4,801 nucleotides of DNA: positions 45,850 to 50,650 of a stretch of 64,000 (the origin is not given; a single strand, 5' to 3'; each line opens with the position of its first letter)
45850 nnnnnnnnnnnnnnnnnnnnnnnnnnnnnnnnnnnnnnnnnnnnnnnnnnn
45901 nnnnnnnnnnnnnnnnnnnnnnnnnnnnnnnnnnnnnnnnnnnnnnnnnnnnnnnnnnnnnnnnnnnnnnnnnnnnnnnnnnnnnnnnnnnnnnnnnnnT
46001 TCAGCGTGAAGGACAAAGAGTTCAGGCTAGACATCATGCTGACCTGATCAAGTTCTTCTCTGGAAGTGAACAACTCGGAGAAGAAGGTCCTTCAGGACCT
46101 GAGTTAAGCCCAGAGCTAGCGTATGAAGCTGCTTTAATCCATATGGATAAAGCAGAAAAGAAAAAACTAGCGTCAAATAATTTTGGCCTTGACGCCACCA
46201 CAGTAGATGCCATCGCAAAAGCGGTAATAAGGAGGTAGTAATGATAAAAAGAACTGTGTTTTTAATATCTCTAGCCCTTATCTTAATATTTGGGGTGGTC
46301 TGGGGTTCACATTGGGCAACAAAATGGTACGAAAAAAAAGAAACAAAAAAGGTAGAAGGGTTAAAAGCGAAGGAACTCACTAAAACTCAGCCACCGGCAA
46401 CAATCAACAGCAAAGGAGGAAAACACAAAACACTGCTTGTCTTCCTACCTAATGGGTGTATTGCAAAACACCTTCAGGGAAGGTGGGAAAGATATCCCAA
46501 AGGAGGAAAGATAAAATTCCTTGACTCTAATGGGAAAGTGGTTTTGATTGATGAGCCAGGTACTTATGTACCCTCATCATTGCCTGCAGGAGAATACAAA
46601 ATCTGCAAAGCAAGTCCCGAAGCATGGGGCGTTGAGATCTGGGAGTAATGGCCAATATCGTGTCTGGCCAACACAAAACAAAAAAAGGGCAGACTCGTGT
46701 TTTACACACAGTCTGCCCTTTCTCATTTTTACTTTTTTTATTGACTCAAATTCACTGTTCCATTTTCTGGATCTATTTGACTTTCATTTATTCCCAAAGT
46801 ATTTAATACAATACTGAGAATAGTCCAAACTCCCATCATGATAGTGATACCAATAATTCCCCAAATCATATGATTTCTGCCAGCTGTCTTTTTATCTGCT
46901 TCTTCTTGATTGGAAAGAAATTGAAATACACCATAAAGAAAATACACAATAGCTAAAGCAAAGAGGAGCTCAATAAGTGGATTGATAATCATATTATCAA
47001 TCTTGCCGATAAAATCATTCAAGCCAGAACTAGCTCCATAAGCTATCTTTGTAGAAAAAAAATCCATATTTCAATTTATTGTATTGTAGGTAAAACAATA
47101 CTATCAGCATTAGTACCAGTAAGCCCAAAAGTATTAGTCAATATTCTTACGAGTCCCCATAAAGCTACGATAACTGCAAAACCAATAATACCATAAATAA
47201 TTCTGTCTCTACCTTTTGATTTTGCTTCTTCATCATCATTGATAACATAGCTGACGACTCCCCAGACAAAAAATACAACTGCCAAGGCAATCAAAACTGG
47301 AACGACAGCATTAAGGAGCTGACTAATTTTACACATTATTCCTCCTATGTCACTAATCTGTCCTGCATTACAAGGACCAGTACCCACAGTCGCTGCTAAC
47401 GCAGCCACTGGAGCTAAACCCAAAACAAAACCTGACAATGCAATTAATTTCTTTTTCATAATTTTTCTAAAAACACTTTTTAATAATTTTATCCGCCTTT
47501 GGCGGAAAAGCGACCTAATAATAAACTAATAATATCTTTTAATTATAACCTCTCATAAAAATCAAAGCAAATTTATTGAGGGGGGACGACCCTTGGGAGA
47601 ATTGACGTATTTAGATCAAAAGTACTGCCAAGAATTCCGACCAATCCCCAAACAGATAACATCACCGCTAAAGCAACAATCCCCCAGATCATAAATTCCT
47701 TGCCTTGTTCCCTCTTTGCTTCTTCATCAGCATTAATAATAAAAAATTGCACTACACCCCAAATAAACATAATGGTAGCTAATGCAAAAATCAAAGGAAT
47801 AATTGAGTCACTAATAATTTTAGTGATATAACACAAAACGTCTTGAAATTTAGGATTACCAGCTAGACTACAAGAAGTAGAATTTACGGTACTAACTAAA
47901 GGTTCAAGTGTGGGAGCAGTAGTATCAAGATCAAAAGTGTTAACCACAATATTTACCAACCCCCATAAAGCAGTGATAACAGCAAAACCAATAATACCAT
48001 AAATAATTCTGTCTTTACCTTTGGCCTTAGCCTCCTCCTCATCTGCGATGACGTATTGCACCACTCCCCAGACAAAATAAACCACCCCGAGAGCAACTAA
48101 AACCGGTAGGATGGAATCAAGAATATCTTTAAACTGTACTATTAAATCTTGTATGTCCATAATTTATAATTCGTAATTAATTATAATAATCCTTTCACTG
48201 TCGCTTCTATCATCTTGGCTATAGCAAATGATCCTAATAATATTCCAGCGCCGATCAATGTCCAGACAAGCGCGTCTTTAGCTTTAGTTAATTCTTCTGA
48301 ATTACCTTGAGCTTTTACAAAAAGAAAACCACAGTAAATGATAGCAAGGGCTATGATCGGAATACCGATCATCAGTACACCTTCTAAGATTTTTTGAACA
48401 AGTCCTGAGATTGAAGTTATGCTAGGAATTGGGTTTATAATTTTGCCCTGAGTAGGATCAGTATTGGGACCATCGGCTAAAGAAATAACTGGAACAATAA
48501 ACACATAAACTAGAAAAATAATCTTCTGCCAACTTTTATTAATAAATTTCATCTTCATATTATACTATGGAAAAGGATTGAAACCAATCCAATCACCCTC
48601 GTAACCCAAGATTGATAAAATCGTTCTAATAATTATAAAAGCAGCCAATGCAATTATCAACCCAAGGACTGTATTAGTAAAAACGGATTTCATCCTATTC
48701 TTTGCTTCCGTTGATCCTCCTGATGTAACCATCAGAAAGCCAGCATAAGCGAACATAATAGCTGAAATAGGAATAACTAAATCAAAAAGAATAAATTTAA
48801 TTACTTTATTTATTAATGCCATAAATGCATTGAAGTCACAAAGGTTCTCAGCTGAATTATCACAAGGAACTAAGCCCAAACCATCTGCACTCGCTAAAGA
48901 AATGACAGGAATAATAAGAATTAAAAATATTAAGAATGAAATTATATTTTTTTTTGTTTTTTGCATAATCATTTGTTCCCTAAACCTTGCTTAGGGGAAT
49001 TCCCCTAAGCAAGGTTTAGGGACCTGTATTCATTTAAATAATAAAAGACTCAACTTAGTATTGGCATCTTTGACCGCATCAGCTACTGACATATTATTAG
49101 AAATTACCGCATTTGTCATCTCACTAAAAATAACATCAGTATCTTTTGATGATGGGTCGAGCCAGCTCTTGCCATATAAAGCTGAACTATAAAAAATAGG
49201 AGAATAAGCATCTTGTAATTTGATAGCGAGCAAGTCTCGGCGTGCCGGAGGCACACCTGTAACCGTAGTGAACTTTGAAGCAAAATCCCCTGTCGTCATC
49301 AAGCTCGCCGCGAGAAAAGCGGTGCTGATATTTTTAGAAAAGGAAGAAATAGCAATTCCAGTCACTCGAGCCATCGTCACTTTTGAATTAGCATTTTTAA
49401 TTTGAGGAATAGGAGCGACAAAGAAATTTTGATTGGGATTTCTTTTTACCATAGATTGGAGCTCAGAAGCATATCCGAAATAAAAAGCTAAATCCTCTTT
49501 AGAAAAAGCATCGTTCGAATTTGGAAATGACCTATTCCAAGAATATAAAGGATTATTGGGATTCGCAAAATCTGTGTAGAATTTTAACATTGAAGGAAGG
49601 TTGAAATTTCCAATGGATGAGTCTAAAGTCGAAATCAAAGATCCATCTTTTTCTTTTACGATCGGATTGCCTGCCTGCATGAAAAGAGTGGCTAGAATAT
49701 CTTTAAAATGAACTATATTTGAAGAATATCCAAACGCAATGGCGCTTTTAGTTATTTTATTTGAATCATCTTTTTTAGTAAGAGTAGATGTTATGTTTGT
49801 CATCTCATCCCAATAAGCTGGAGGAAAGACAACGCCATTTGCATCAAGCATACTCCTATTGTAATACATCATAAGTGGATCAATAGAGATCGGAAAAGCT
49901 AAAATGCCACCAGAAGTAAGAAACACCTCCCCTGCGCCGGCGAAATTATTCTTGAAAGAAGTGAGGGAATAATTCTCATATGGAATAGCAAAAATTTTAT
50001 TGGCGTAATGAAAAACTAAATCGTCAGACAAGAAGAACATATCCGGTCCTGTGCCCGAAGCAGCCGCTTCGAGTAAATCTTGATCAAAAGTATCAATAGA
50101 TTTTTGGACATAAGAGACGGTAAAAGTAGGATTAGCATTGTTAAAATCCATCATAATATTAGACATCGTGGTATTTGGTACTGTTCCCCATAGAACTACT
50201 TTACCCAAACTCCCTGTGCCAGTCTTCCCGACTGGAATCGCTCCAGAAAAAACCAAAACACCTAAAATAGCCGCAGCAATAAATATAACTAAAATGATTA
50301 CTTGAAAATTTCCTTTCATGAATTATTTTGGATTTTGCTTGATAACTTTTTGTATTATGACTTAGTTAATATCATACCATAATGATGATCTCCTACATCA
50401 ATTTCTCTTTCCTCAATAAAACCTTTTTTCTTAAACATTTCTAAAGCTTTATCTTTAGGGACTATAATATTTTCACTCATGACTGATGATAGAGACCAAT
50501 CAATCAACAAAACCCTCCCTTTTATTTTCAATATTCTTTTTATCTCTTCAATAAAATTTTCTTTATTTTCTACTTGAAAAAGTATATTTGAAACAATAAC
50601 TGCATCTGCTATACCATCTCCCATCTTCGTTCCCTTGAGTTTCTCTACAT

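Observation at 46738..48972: Tandem array of five VirB2/TrbC-like two-helix pilin paralogs, including one internally duplicated (fused double) pilin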

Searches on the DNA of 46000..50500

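Call 54: search_rna_families(source=window, start=46000, end=50500, threshold=evalue, max_evalue=1)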
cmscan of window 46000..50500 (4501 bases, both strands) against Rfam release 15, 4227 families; matches with E-value up to 1: 6.
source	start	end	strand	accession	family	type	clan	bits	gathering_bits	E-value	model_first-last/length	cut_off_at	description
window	48931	49023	+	RF02822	Srn266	Gene; sRNA;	-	37.8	63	0.0018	1-112/112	no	Streptococcus RNA 266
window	48975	49120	-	RF02822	Srn266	Gene; sRNA;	-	29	63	0.11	1-112/112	no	Streptococcus RNA 266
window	48906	49020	+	RF01470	rli38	Gene; sRNA;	-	28.6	49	0.51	1-150/150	no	Listeria sRNA rli38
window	46680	46758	-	RF02057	STnc40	Gene; sRNA;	-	24.4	45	0.5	1-70/70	no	Salmonella enterica sRNA STnc40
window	48715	48790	-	RF04275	mir-2733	Gene; miRNA;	CL00142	22.4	72.9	0.52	1-81/81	no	mir-2733 microRNA precursor family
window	49378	49493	+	RF02958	drum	Gene; sRNA;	-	21.6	43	0.73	1-112/112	no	drum RNA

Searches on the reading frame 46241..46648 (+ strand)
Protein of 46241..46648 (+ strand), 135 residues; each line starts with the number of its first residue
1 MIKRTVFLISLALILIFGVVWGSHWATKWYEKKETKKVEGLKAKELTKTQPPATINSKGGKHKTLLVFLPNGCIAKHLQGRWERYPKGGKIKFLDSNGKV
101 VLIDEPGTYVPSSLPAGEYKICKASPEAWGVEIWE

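Call 3: search_protein_families(library=pfam, proteins=[window:46241-46648:+], max_evalue=1)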
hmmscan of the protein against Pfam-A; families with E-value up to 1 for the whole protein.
window:46241-46648:+ (135 aa): 2 families
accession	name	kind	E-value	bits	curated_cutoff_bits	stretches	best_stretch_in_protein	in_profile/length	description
PF14163.11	SieB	-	0.054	13.5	26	1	6-49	38-81/147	Super-infection exclusion protein B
PF04277.18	OAD_gamma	-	0.28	12.3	27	1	11-51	16-56/76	Oxaloacetate decarboxylase, gamma chain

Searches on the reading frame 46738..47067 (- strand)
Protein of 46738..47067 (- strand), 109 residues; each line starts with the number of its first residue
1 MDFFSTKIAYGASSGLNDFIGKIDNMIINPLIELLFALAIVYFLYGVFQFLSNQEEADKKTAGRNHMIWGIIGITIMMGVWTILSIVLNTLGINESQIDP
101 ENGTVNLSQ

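Call 3: search_protein_families(library=pfam, proteins=[window:46738-47067:-], max_evalue=1)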
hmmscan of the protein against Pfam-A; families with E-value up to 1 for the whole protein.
window:46738-47067:- (109 aa): 4 families
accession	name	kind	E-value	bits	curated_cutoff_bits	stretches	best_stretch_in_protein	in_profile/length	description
PF18895.5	T4SS_pilin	-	4.7e-07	30.2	26.6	1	25-86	10-70/71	Type IV secretion system pilin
PF12725.13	DUF3810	-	0.021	14.7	28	1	16-83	9-81/311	Protein of unknown function (DUF3810)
PF09913.15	DUF2142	-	0.069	12.4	30.1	1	35-104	222-281/395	Predicted membrane protein (DUF2142)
PF14880.11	COX14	-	0.21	11.9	25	1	67-88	17-38/59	Cytochrome oxidase c assembly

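Call 4: search_protein_families(library=ncbifam, proteins=[window:46738-47067:-], max_evalue=1)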
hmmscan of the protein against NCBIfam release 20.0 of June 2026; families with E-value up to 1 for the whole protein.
window:46738-47067:- (109 aa): 8 families
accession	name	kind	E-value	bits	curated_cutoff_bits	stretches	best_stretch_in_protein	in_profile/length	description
NF045849.1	ICE_MMCAP2_0565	equivalog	5.5e-07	29.2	40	1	19-90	8-79/80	Mbov_0395 family pilin-like conjugal transfer protein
NF033883.1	conj_TraQ_IncI1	equivalog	0.0025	17.7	80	1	20-90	6-76/175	conjugal transfer protein TraQ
TIGR03943.1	TIGR03943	equivalog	0.0078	15.6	88.8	1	21-82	3-72/221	TIGR03943 family putative permease subunit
NF041002.1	pilin_ComGF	equivalog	0.019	15.2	80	1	31-72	6-48/139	competence type IV pilus minor pilin ComGF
NF038300.1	EPS_HpsL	equivalog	0.019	13.6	640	1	24-85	141-203/534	hormogonium polysaccharide biosynthesis protein HpsL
TIGR02866.1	CoxB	equivalog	0.026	14.1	147.7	1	34-85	22-76/202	cytochrome c oxidase subunit II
NF033218.1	anchor_AmaP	equivalog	0.065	13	55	1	35-109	14-91/166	alkaline shock response membrane anchor protein AmaP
NF042915.1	MAB_1171c_fam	subfamily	0.077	12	100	1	15-84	44-115/362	MAB_1171c family putative transporter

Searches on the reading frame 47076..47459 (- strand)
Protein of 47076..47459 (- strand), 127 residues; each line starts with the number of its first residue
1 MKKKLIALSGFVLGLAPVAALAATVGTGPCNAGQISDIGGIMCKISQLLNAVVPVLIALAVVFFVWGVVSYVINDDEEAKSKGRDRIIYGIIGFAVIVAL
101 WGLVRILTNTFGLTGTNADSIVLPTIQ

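Call 3: search_protein_families(library=pfam, proteins=[window:47076-47459:-], max_evalue=1)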
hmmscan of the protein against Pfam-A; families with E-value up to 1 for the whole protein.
window:47076-47459:- (127 aa): 5 families
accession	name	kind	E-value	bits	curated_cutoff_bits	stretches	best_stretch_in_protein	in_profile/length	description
PF18895.5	T4SS_pilin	-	5.9e-12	45.9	26.6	1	45-107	9-71/71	Type IV secretion system pilin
PF18920.5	DUF5671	-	1.5e-05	25.3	28.4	1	19-112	20-107/132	Domain of unknown function (DUF5671)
PF02674.22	Colicin_V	-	0.0042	17.5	29.3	1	6-126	26-139/144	Colicin V production protein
PF03613.19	EIID-AGA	-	0.04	13.5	25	1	12-102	183-263/265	PTS system mannose/fructose/sorbose family IID component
PF20176.3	DUF6541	-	0.061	12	29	1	6-108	4-108/646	Family of unknown function (DUF6541)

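Call 4: search_protein_families(library=ncbifam, proteins=[window:47076-47459:-], max_evalue=1)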
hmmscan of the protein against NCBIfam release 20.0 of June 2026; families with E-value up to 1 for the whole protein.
window:47076-47459:- (127 aa): 5 families
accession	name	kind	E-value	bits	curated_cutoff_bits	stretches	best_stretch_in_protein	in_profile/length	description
NF045849.1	ICE_MMCAP2_0565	equivalog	8.4e-08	31.8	40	1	43-110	11-79/80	Mbov_0395 family pilin-like conjugal transfer protein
NF001842.0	PRK00567.1-3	equivalog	0.015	15.3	146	1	37-83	60-107/147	large-conductance mechanosensitive channel protein MscL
NF002595.0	PRK02251.2-1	equivalog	0.029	14.6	109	1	50-99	29-75/84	cell division protein CrgA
NF041554.1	SA1362_fam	subfamily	0.21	11.7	42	0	87-101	4-18/70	SA1362 family protein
TIGR03943.1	TIGR03943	equivalog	0.28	10.5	88.8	1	52-104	13-74/221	TIGR03943 family putative permease subunit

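Call 79: search_protein_representatives(protein=window:47076-47459:-)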
Query: 127 residues. Proteins with E-value up to 0.001 (for the whole library): 7052; up to 1e-10: 1652; up to 1e-30: 32. The best 150 are listed.
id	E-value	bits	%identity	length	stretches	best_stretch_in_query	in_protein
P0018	4.5e-65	233.6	53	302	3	36-119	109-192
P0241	5.6e-65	233.3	48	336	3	17-117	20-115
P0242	1.6e-50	186.6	54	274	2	22-120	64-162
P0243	8.5e-49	181.0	52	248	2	33-122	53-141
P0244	1.3e-47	177.3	49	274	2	30-118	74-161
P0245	1.9e-47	176.7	53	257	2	18-120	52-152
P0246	7.5e-47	174.8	51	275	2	36-122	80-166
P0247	1.5e-45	170.5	53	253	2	24-118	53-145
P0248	2.7e-43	163.3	51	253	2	13-120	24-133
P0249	9.7e-43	161.5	66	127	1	1-126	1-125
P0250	2.8e-42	160.0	52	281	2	26-115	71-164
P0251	1.3e-41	157.9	53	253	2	36-119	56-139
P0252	2.6e-41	156.9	49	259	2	35-121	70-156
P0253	3.2e-41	156.6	50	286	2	22-119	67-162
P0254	8.8e-41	155.2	66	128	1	1-127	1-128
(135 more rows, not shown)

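Call 84: find_related_loci(query=A6, collection=metagenome_contigs, flank=10000)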
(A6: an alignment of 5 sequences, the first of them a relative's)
Query A6 (118 aa) in metagenome_contigs; peptide patterns used: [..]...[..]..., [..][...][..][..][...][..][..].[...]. (x = any residue, [..] = any of these).
600 stretches matched a pattern (row limit reached: there are more); 353 encode a relative of the query (tblastn E <= 1e-3); the best 80 are kept; 80 distinct loci.
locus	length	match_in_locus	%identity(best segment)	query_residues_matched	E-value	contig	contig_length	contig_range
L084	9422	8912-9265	100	1-118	2e-74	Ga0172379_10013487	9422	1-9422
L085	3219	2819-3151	53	1-111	3e-34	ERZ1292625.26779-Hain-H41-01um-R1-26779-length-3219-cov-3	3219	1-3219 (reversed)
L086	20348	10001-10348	51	1-116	2e-33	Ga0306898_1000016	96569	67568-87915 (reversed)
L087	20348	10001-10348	52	1-116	2e-33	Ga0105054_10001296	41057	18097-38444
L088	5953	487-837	47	1-118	2e-32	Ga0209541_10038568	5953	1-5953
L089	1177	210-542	50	1-113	2e-33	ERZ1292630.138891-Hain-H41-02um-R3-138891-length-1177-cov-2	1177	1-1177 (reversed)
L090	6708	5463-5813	45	1-118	7e-32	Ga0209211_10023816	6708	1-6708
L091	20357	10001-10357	48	1-112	5e-30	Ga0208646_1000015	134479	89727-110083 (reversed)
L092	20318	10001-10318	50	10-116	2e-29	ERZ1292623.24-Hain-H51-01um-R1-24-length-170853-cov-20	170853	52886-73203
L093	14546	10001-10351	45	1-117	3e-29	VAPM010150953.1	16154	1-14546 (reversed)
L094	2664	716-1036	49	9-116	9e-29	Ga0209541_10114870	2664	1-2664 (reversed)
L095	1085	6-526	48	1-113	2e-28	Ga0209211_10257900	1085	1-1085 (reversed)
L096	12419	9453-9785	47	1-112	7e-28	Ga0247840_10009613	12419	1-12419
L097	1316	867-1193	50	10-113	4e-28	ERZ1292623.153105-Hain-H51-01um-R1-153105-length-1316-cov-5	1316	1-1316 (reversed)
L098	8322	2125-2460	46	10-115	8e-28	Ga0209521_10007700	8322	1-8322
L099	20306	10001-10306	49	1-98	2e-27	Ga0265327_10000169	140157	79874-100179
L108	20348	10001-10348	47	1-103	7e-27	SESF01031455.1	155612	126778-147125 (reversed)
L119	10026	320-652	40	1-113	1e-25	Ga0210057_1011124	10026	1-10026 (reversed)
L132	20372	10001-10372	40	2-118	1e-24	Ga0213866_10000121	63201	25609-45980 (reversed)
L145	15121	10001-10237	53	33-110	3e-24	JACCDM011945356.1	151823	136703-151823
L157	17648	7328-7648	45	1-102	9e-24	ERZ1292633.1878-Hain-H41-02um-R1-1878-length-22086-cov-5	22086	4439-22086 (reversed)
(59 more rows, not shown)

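Call 88: search_protein_families(library=pfam, proteins=[L099:13798-15534:+, L145:4294-6123:+, L119:4344-5981:-, L108:13479-15002:-, L157:14168-15634:-, L132:11654-13054:-, L108:1492-2904:-], max_evalue=0.001)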
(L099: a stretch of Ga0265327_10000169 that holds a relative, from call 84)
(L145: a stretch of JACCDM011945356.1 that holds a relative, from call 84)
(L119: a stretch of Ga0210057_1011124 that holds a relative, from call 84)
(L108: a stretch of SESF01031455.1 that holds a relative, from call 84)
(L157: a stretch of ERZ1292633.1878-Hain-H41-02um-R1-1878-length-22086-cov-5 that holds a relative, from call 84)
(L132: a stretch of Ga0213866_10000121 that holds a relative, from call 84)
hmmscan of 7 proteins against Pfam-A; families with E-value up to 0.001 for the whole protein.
L099:13798-15534:+ (578 aa): 1 family
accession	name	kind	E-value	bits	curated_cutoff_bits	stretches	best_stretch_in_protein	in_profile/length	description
PF03023.19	MurJ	-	9.9e-63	212.7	27.4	1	60-517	1-438/451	Lipid II flippase MurJ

L145:4294-6123:+ (609 aa): 4 families
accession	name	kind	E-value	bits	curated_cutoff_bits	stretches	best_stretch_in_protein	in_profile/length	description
PF00005.33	ABC_tran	-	5.8e-27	95.4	25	1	379-532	2-137/137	ABC transporter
PF00664.28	ABC_membrane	-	2e-05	24.8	28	1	46-310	6-268/274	ABC transporter transmembrane region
PF02463.25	SMC_N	-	4.7e-05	23.4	40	0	512-575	149-212/220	RecF/RecN/SMC N terminal domain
PF13304.12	AAA_21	-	6.6e-05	23.5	27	0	392-408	3-19/304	AAA domain, putative AbiEii toxin, Type IV TA system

L119:4344-5981:- (545 aa): 3 families
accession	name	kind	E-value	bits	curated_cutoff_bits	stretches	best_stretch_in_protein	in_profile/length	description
PF13517.12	FG-GAP_3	-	4.2e-54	181.5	26.9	6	256-317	1-60/61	FG-GAP-like repeat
PF01839.29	FG-GAP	-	3.5e-24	84.7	22.1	1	162-184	3-25/37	FG-GAP repeat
PF07593.17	UnbV_ASPIC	-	7.3e-21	74.3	23.4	1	472-538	1-67/68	ASPIC and UnbV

L108:13479-15002:- (507 aa): 4 families
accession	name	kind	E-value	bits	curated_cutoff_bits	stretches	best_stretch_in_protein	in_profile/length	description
PF00275.25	EPSP_synthase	-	9.9e-48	163.3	22.8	1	79-494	2-417/417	EPSP synthase (3-phosphoshikimate 1-carboxyvinyltransferase)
PF01381.28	HTH_3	-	5.4e-11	42.8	23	1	16-63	1-48/55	Helix-turn-helix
PF13560.12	HTH_31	-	8.7e-08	32.8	27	1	13-54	3-45/64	Helix-turn-helix domain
PF12844.13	HTH_19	-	0.00048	20.4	30.2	0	13-60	1-48/64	Helix-turn-helix domain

L157:14168-15634:- (488 aa): 3 families
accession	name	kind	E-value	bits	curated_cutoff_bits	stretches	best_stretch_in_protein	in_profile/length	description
PF18911.6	PKD_4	-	2.6e-09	37.4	27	1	203-277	9-81/85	PKD domain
PF00801.26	PKD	-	9.9e-09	35.5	23.5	1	210-277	13-78/80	PKD domain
PF00932.25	LTD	-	6e-07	30.2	34.3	1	280-340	4-70/109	Lamin Tail Domain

L132:11654-13054:- (466 aa): 1 family
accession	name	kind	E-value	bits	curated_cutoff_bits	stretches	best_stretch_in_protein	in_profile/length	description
PF01145.31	Band_7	-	7.5e-06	26.6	23.6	1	241-397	45-174/176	SPFH domain / Band 7 family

L108:1492-2904:- (470 aa): 2 families
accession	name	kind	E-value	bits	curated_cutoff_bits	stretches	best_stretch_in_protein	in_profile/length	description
PF13537.11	GATase_7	-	7.4e-19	68.4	25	1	97-216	7-121/123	Glutamine amidotransferase domain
PF13522.11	GATase_6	-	7.8e-16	58.7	27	1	78-212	10-130/130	Glutamine amidotransferase domain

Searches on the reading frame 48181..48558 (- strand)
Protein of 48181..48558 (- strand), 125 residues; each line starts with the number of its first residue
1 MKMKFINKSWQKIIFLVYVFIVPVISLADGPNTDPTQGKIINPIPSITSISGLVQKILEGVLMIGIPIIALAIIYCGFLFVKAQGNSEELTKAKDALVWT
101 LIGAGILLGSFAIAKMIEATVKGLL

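Call 3: search_protein_families(library=pfam, proteins=[window:48181-48558:-], max_evalue=1)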
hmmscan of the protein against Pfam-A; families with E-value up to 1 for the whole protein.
window:48181-48558:- (125 aa): 3 families
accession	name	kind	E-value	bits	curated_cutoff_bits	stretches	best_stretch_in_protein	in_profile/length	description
PF04956.18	TrbC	-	2.3e-07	31.3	27.9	1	3-117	5-98/98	TrbC/VIRB2 pilin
PF18895.5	T4SS_pilin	-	8.8e-07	29.3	26.6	1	49-108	4-62/71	Type IV secretion system pilin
PF05767.17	Pox_A14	-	0.28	11.8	27.7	1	53-110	6-62/93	Poxvirus virion envelope protein A14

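Call 4: search_protein_families(library=ncbifam, proteins=[window:48181-48558:-], max_evalue=1)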
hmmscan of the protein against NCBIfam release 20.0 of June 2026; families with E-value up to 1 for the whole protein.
window:48181-48558:- (125 aa): 1 family
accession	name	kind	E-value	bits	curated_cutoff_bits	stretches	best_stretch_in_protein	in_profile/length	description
NF045849.1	ICE_MMCAP2_0565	equivalog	9.1e-07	28.5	40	1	48-120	7-79/80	Mbov_0395 family pilin-like conjugal transfer protein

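Call 92: search_solved_structures(query=window:48181-48558:-, max_evalue=10)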
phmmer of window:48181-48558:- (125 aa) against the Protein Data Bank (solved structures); distinct sequences matched with E-value up to 10: 2.
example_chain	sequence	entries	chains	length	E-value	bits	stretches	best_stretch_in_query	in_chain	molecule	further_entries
6yw9_A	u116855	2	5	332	0.032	18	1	22-106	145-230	PYRB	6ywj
6ypo_A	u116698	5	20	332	0.032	18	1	22-106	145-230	PYRB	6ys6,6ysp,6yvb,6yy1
